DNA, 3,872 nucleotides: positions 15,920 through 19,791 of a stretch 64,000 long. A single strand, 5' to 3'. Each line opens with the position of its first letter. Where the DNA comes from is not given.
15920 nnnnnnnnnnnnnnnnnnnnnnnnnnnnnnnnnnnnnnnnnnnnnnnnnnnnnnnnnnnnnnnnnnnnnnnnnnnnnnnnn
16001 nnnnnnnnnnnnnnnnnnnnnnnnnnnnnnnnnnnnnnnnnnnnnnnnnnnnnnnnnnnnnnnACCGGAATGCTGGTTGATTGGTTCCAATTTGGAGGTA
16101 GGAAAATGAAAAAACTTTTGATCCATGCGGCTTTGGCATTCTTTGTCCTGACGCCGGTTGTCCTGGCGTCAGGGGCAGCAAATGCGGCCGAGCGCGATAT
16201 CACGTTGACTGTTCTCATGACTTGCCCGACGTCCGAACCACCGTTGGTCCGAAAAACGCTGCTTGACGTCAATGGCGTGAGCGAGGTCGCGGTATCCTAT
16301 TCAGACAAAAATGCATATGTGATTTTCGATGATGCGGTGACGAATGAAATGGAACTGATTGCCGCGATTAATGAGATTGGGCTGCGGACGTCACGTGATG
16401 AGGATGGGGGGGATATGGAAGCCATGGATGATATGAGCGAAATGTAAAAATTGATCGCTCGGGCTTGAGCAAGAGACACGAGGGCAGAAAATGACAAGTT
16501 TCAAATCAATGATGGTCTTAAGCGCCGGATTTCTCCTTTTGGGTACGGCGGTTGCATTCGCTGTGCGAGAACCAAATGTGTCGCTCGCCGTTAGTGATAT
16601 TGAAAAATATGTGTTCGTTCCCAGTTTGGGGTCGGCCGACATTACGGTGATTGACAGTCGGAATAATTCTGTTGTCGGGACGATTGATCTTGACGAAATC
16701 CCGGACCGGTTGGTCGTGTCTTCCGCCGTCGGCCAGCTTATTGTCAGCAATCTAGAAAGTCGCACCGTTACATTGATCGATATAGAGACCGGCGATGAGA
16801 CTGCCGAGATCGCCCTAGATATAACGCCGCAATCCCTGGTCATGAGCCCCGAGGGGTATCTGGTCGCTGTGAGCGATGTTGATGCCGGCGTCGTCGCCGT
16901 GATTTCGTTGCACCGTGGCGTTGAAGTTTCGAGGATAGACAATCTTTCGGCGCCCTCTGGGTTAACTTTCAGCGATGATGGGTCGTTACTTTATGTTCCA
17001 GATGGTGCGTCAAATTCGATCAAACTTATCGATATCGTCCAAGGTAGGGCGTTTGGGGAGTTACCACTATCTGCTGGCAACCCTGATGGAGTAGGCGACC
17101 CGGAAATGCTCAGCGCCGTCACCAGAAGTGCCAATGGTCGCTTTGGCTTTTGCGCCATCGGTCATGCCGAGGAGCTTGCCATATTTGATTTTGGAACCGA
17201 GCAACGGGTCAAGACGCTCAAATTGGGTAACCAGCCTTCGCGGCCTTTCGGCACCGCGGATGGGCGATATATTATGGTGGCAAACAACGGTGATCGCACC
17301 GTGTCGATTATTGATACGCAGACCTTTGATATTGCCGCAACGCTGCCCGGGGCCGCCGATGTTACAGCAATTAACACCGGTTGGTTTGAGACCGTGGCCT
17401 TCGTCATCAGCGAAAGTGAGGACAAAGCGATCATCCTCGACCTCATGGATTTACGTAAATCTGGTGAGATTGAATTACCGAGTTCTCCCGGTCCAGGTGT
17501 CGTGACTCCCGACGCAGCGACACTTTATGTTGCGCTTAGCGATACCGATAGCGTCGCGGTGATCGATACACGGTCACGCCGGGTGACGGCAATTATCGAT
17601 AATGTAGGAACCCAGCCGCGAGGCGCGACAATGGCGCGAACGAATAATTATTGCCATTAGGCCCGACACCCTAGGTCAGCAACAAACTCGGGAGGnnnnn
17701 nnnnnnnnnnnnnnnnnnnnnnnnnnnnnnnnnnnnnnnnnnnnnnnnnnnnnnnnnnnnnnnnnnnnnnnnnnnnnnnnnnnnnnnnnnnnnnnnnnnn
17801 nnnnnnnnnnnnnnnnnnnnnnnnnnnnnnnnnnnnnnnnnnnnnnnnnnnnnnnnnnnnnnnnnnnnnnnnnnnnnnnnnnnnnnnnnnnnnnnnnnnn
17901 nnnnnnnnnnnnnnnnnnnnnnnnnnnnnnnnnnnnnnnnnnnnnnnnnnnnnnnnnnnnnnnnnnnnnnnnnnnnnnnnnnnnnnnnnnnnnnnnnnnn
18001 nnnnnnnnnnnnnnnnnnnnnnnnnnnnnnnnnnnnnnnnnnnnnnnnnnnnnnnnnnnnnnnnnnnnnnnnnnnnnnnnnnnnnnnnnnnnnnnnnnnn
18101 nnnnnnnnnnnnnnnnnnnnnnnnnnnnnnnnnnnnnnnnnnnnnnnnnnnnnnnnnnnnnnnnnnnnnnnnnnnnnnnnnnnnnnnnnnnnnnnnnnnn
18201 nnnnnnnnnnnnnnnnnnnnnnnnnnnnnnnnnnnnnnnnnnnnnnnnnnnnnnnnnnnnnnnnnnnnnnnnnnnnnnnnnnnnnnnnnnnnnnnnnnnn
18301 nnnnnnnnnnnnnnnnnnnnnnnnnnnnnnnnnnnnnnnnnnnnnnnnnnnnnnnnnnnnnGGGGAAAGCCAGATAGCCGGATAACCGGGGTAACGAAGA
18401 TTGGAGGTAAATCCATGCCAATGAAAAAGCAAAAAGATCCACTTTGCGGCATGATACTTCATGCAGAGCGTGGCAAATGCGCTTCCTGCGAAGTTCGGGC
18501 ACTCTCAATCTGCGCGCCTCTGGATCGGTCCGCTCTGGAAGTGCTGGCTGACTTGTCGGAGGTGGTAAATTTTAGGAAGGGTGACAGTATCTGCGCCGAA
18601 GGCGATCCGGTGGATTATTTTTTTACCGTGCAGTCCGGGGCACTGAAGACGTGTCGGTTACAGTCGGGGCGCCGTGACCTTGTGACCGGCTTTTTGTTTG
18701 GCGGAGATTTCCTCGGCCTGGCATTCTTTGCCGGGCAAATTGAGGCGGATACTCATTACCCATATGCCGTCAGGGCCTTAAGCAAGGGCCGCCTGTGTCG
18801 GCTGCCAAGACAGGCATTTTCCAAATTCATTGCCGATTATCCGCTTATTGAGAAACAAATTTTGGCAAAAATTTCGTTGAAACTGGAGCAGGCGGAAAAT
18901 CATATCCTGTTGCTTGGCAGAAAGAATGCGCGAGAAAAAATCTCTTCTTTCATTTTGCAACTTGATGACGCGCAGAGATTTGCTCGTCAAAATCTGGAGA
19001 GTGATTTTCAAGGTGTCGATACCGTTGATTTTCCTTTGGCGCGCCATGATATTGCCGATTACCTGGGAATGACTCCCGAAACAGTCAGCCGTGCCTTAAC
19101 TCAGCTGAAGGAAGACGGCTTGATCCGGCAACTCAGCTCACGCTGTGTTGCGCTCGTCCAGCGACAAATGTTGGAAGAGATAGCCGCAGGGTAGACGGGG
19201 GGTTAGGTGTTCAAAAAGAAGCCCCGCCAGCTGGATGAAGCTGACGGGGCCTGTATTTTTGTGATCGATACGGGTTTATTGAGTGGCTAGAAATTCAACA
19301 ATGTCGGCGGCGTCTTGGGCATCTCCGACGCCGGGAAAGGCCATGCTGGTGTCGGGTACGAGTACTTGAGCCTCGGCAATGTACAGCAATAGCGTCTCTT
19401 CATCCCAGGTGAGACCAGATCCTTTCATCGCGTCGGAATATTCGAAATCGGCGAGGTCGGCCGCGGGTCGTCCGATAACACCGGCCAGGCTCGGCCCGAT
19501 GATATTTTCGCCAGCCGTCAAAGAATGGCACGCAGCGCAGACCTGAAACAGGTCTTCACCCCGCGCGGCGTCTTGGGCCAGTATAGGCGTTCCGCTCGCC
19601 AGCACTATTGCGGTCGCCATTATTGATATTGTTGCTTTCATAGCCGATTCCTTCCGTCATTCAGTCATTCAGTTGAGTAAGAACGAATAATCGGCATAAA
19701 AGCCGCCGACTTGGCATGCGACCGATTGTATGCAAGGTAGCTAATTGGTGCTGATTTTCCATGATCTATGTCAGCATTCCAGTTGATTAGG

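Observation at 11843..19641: Unassigned FNR-linked periplasmic copper/heme redox operon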

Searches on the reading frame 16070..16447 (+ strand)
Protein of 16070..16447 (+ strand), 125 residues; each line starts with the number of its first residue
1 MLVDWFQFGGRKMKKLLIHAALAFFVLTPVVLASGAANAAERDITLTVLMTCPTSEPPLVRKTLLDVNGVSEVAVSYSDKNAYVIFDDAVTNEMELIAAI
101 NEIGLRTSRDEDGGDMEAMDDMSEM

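Call 3: search_protein_families(library=pfam, proteins=[window:16070-16447:+], max_evalue=0.1)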
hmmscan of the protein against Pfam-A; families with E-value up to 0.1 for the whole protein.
window:16070-16447:+ (125 aa): 4 families
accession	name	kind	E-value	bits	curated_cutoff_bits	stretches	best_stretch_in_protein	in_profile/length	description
PF21987.2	YajR_YAM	-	0.0002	21.5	26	1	57-97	12-52/56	YajR YAM domain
PF00403.32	HMA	-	0.00035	21.3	24.8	1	59-104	15-60/62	Heavy-metal-associated domain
PF09010.15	AsiA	-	0.0093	16.5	25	1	86-109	22-45/85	Anti-Sigma Factor A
PF22268.1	DUF6954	-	0.023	14.8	27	1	17-49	11-41/58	Family of unknown function (DUF6954)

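Call 4: search_protein_families(library=ncbifam, proteins=[window:16070-16447:+], max_evalue=0.1)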
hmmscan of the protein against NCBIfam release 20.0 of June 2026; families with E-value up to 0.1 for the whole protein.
window:16070-16447:+ (125 aa): 10 families
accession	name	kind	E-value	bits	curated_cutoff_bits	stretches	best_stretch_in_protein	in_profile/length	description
NF041115.1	UxxU_metal_bind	equivalog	9.4e-12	44.9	95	1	44-107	6-69/74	metal-binding (seleno)protein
TIGR02052.1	MerP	equivalog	1e-10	41.9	92.55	1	27-106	8-87/92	mercury resistance system periplasmic binding protein MerP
NF045683.1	MerT_CopZ_Se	exception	2.7e-08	33.6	375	1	20-108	138-228/235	MerT/CopZ fusion-like heavy metal transport selenoprotein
NF033556.1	MerTP_fusion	equivalog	1.5e-07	31.2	180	1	49-106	128-184/186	mercuric transport protein MerTP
NF033794.2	chaper_CopZ_Eh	exception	6.5e-06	26.2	95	1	60-107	18-65/68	copper chaperone CopZ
NF010311.1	PRK13748.1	subfamily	8.3e-06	24.9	600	1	50-112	8-68/560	mercury(II) reductase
NF047957.1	CopZ_AFE_1862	equivalog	2.1e-05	24.8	85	1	50-106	8-60/62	CopZ family metallochaperone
NF033795.1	chaper_CopZ_Bs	exception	0.00016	21.8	91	1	50-104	9-62/66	copper chaperone CopZ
NF033553.1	MerP_Gpos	exception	0.00023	21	110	1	40-106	43-110/112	mercury resistance system substrate-binding protein MerP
TIGR00003.1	TIGR00003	subfamily_domain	0.0026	18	62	1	66-105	24-63/66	copper ion binding protein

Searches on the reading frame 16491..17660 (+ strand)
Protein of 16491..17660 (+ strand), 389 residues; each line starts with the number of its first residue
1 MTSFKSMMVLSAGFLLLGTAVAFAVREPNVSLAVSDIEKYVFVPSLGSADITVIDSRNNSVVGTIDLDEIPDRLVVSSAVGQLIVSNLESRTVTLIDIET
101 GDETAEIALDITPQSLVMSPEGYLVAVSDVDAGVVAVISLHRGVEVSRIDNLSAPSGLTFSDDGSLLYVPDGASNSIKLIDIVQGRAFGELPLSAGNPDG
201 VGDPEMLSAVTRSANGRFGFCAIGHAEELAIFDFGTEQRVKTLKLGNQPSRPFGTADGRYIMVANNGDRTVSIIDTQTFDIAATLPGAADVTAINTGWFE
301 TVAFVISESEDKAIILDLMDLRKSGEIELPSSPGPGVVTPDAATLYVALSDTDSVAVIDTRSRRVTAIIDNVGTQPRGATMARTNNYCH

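Call 3: search_protein_families(library=pfam, proteins=[window:16491-17660:+], max_evalue=0.1)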
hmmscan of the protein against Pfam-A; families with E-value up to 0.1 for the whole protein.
window:16491-17660:+ (389 aa): 12 families
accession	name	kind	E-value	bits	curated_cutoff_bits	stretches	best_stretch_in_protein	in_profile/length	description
PF25174.1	Beta-prop_THOC3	-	2.8e-14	53.2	305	3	74-184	52-160/272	THOC3 beta-propeller domain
PF21783.3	YNCE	-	1.7e-07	31.4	27.1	1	77-379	36-331/339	YNCE-like beta-propeller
PF02239.22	Cytochrom_D1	-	4.3e-07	29.2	25.5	1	212-378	43-217/368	Cytochrome D1 heme domain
PF24814.1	WD40_Prp19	-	5.6e-06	26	320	1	79-194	101-218/281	Prp19 WD40 domain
PF10282.15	Lactonase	-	6.1e-06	26.1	21.7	1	118-275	150-319/344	Lactonase, 7-bladed beta-propeller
PF08450.18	SGL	-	2e-05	24.8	26.3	1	146-200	127-188/246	SMP-30/Gluconolactonase/LRE-like region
PF04053.20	B-prop_COPA_B_2nd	-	9.5e-05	22.5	57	1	48-145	86-183/248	COPA/B second beta-propeller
PF25168.1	Beta-prop_WDR36-Utp21_2nd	-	9.7e-05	22.3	84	0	75-185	163-272/335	WDR36/Utp21 second beta-propeller domain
PF23414.1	Beta-prop_EML_2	-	0.00081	19.3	90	1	85-170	14-99/266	Echinoderm microtubule-associated protein second beta-propeller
PF13360.13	PQQ_2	-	0.002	18.3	27.6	1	50-278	4-226/233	Outer membrane protein assembly factor BamB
PF25173.1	Beta-prop_WDR3_1st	-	0.013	15.7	154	0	220-316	2-97/184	WDR3 first beta-propeller domain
PF25171.1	Beta-prop_WDR36-Utp21_1st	-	0.017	15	80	0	220-314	164-260/266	WDR36/Utp21 first beta-propeller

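Call 4: search_protein_families(library=ncbifam, proteins=[window:16491-17660:+], max_evalue=0.1)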
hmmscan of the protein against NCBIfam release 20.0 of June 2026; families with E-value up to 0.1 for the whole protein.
window:16491-17660:+ (389 aa): 11 families
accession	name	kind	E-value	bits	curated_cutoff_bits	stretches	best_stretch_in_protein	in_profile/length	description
TIGR03866.1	PQQ_ABC_repeats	subfamily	1.3e-29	103.3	287.3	4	258-382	10-133/310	PQQ-dependent catabolism-associated beta-propeller protein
NF052340.1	hydrazine_beta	equivalog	4.1e-28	98.5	560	4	74-190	38-156/372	hydrazine synthase subunit beta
TIGR02276.1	beta_rpt_yvtn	repeat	4.6e-26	90.5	27.85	4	340-380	1-40/42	beta-propeller repeat protein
NF052342.1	hydrazine_BC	exception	7.3e-15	54.2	1250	2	72-191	42-163/690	hydrazine synthase subunit beta-gamma fusion subunit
NF052460.1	L-NosZ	equivalog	1.7e-11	43.3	700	1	161-365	51-250/480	clade III lactonase-type nitrous-oxide reductase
NF052280.1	7_blade_YncE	equivalog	8.1e-11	41.3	400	2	146-371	68-297/338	7-bladed beta-propeller protein YncE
NF048007.1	MmpL3Stblzr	equivalog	7.5e-08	31.9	600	2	126-380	64-314/366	MmpL3/TtfA transport complex stabilizer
NF038117.1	choice_anch_I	subfamily_domain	1.7e-06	27.2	300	1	229-369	77-213/458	choice-of-anchor I family protein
TIGR03907.1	QH_beta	equivalog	0.00016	20.9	223.2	0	135-195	15-176/338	quinohemoprotein amine dehydrogenase subunit beta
NF038015.2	AztD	exception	0.00017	20.4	400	0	82-117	317-352/356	zinc metallochaperone AztD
NF050136.1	PGL_lacton_Staph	exception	0.00093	18.3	500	1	142-275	175-316/341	6-phosphogluconolactonase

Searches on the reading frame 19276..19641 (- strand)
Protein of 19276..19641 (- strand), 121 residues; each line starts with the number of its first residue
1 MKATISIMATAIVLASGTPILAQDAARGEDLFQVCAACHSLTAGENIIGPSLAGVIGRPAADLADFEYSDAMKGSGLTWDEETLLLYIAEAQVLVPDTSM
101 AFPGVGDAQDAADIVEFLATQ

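Call 3: search_protein_families(library=pfam, proteins=[window:19276-19641:-], max_evalue=0.1)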
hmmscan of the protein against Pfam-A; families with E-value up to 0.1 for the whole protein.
window:19276-19641:- (121 aa): 2 families
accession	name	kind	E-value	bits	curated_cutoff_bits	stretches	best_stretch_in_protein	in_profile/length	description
PF00034.26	Cytochrom_C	-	4.9e-08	34.6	21.3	1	25-120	1-88/90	Cytochrome c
PF13442.11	Cytochrome_CBB3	-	0.0008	20.1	27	1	24-65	2-39/68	Cytochrome C oxidase, cbb3-type, subunit III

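Call 4: search_protein_families(library=ncbifam, proteins=[window:19276-19641:-], max_evalue=0.1)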
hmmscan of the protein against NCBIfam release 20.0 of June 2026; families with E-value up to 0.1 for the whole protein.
window:19276-19641:- (121 aa): 5 families
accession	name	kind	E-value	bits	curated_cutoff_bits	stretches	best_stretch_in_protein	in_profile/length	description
NF043008.1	Cyt550_Brdyrhiz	equivalog_domain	3.6e-23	82.1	240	1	7-118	9-121/131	cytochrome c-550 CycA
TIGR04485.1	thiosulf_SoxX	equivalog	3.2e-05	24.5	61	1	35-120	5-77/78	sulfur oxidation c-type cytochrome SoxX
NF045930.1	Cytc6PetJCyano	equivalog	3.2e-05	23.8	135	1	5-49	8-51/110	cytochrome c6 PetJ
TIGR02603.1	CxxCH_TIGR02603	domain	5.8e-05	23.1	68.15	1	24-56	2-35/134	putative heme-binding domain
NF050122.1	bc1_QcrC_actin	exception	0.0017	17.7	200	1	22-60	38-76/253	cytochrome bc1 complex diheme cytochrome c subunit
